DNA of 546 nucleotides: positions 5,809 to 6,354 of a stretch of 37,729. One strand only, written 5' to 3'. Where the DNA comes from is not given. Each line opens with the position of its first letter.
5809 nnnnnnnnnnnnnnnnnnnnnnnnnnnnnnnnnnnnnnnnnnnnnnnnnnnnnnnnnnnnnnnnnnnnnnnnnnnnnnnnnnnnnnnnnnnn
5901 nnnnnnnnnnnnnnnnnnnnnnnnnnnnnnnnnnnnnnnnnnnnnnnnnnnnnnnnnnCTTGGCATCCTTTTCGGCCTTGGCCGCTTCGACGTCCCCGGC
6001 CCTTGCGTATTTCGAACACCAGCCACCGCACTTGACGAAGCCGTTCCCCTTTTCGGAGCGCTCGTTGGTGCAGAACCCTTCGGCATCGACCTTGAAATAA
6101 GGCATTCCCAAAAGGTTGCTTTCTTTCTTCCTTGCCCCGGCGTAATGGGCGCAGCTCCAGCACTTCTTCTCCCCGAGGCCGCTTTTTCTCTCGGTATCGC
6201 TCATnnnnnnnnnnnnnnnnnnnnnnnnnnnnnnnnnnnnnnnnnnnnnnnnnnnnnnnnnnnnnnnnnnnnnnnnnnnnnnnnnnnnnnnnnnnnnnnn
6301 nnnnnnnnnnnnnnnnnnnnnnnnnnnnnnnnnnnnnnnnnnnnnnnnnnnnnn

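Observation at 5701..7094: PvuRts1I/AbaSI-like modification-dependent restriction enzyme translationally coupled to a Cys-rich two-TM protein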

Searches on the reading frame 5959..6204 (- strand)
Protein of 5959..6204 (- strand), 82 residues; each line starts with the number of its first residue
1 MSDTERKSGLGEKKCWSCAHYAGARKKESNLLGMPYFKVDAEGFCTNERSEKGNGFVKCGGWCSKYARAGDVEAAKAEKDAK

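Call 74: search_solved_structures(query=A2, max_evalue=10)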
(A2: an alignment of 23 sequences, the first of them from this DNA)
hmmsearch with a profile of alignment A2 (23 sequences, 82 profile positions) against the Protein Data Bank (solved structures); distinct sequences matched with E-value up to 10: 0.

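Call 89: find_homologous_proteins(query=A2, max_evalue=0.001)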
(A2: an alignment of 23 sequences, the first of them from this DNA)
Query A2 (23 sequences) (82 aa, profile of the alignment): 6 proteins with E <= 0.001 among 83 candidates.
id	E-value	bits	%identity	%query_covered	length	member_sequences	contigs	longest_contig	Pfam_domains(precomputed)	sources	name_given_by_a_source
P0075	7.5e-30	121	39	85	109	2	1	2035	-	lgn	-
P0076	8.3e-28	114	34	91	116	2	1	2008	-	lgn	-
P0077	1.9e-27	113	33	84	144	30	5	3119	-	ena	-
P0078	9.6e-14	69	39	88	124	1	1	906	-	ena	-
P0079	1.9e-13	68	39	44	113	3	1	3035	-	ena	-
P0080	1.6e-11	62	36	54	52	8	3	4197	-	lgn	-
